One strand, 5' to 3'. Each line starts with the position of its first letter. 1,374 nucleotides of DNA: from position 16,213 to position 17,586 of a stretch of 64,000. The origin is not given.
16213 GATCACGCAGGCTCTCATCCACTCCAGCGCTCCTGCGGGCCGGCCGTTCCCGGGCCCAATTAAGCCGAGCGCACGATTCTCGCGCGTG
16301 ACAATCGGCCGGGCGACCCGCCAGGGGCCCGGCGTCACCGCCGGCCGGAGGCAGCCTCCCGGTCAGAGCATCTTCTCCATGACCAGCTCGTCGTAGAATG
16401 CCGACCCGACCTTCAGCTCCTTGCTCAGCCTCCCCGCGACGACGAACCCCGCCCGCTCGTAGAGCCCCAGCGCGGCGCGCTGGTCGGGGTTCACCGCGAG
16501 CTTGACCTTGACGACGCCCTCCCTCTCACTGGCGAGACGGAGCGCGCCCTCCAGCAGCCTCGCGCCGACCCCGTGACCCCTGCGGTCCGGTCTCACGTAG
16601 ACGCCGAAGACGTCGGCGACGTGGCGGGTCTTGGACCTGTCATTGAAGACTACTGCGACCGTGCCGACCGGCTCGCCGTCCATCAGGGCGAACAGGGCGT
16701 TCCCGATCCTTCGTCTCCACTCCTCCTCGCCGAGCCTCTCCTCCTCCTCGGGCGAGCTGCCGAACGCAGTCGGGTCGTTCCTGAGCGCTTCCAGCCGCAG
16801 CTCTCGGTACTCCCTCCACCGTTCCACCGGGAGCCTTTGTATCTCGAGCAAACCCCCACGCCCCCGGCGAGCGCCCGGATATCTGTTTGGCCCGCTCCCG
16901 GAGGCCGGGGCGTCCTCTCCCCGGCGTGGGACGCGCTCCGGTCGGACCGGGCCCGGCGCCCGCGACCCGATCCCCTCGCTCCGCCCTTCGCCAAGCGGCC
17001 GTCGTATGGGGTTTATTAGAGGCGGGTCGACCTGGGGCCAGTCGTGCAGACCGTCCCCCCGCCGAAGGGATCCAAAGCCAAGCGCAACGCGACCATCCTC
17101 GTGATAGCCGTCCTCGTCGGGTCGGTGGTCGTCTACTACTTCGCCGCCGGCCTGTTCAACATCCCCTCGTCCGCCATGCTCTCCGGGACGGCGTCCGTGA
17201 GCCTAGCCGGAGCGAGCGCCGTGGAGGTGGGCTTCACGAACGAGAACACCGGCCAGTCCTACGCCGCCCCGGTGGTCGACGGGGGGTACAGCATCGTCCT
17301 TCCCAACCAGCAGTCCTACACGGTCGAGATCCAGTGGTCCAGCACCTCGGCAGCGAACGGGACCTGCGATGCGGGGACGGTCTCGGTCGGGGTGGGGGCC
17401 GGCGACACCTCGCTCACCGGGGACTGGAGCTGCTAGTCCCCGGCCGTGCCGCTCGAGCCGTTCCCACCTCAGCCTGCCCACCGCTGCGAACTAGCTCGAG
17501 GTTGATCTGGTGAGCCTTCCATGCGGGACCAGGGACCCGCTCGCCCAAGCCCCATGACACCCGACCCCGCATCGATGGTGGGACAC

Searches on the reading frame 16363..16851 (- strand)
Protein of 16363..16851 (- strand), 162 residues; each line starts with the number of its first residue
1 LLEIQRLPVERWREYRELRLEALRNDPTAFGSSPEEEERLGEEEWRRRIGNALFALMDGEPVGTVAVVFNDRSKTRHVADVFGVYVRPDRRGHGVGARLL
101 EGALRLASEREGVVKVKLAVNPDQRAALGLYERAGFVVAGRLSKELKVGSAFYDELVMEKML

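Call 5: search_protein_families(library=pfam, proteins=[window:16363-16851:-], max_evalue=0.01)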
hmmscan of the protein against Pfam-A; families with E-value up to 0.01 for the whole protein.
window:16363-16851:- (162 aa): 8 families
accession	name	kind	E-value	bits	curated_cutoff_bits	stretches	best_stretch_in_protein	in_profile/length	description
PF00583.31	Acetyltransf_1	-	2.9e-19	69.9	20.7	1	26-136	7-116/116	Acetyltransferase (GNAT) family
PF13508.13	Acetyltransf_7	-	2.5e-13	50.6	27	1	54-137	7-83/84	Acetyltransferase (GNAT) domain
PF13673.13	Acetyltransf_10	-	1.9e-10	41.3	23.6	1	39-141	16-112/128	Acetyltransferase (GNAT) domain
PF13302.13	Acetyltransf_3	-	1.3e-05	26.4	25.4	1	23-137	18-138/138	Acetyltransferase (GNAT) domain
PF13527.13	Acetyltransf_9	-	5.9e-05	23.5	25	1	22-136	13-124/127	Acetyltransferase (GNAT) domain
PF08445.16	FR47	-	0.0012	19.2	22.1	1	78-138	21-79/86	FR47-like protein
PF21926.2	FeeM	-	0.0023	18.2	27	0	72-147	74-147/158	N-acyl amino acid synthase FeeM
PF14542.12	Acetyltransf_CG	-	0.0099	16.4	30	0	75-111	21-57/80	GCN5-related N-acetyl-transferase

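Call 35: search_protein_families(library=ncbifam, proteins=[window:16363-16851:-], max_evalue=0.01)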
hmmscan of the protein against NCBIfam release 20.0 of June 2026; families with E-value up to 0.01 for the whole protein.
window:16363-16851:- (162 aa): 15 families
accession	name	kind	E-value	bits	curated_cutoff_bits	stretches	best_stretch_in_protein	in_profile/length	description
NF040503.1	resist_ArsN1a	equivalog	8.3e-12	45.1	170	1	67-162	66-159/159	arsinothricin resistance N-acetyltransferase ArsN1 family A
TIGR01575.1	rimI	equivalog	1.1e-09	38.6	86.4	1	29-142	12-118/132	ribosomal protein S18-alanine N-acetyltransferase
TIGR03585.1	PseH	equivalog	3.4e-08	33.7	93.1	1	57-148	58-145/156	UDP-4-amino-4,6-dideoxy-N-acetyl-beta-L-altrosamine N-acetyltransferase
NF007527.0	PRK10140.1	equivalog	1.3e-07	31.6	236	1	51-158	52-158/162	N-acetyltransferase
NF007807.0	PRK10514.1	equivalog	3.7e-07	30.2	134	1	83-143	75-129/147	acetyltransferase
NF002959.0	PRK03624.1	equivalog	4.6e-07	29.6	124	1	53-143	52-136/147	GNAT family acetyltransferase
NF053587.1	SpmdActasePaiA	equivalog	2.5e-06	27.4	250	1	43-161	52-170/172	spermidine/spermine N(1)-acetyltransferase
TIGR03448.1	mycothiol_MshD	equivalog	3.3e-05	23.4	163.1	1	76-139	226-288/294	mycothiol synthase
NF041716.1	HxA_phane_GNAT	equivalog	4.8e-05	23.3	250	1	77-137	81-141/152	cyclophane-containing RiPP N-acetyltransferase HaaN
NF000487.1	stat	exception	0.00022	20.8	420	1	57-151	86-175/189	streptothricin N-acetyltransferase STAT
NF049894.1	CG3035_N_ac_Glu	equivalog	0.00024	20.4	280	1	50-138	204-291/300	N-acetylglutamate synthase, CG3035 family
NF011709.0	PRK15130.1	equivalog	0.00045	20.1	218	1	57-153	64-157/186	spermidine N1-acetyltransferase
NF040504.1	resist_ArsN1b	equivalog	0.0016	18.3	210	1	66-141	65-138/159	arsinothricin resistance N-acetyltransferase ArsN1 family B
NF007025.1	PRK09491.1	equivalog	0.0027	17.6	173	1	79-137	63-120/145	ribosomal protein S18-alanine N-acetyltransferase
TIGR02406.1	ectoine_EctA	equivalog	0.0047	17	120.6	1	60-134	50-121/157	diaminobutyrate acetyltransferase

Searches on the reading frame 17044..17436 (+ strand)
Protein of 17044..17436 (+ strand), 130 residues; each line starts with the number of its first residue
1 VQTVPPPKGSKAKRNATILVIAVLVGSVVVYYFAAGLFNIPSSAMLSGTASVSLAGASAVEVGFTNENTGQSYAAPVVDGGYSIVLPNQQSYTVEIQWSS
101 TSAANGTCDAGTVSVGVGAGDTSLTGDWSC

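Call 5: search_protein_families(library=pfam, proteins=[window:17044-17436:+], max_evalue=0.01)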
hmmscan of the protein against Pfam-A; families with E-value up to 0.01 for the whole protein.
window:17044-17436:+ (130 aa): 1 family
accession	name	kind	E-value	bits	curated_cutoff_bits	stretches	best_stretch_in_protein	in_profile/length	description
PF14016.12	DUF4232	-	0.0074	16.9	27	1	46-124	35-106/129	Domain of unknown function (DUF4232)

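Call 35: search_protein_families(library=ncbifam, proteins=[window:17044-17436:+], max_evalue=0.01)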
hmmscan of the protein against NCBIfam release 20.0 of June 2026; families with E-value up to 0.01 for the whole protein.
window:17044-17436:+ (130 aa): 0 families

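Call 48: search_protein_families(library=pfam, proteins=[window:17044-17436:+], max_evalue=1)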
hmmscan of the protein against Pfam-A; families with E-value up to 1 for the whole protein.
window:17044-17436:+ (130 aa): 4 families
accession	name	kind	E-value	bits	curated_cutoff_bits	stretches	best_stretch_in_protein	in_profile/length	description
PF14016.12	DUF4232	-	0.0074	16.9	27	1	46-124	35-106/129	Domain of unknown function (DUF4232)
PF17801.7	Melibiase_C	-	0.13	12.9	22.9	0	70-101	4-33/71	Alpha galactosidase C-terminal beta sandwich domain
PF19119.5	DUF5803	-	0.18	11.8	25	1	59-94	78-114/196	Family of unknown function (DUF5803)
PF15974.10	Cadherin_tail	-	0.37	11.8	22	1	85-123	29-66/134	Cadherin C-terminal cytoplasmic tail, catenin-binding region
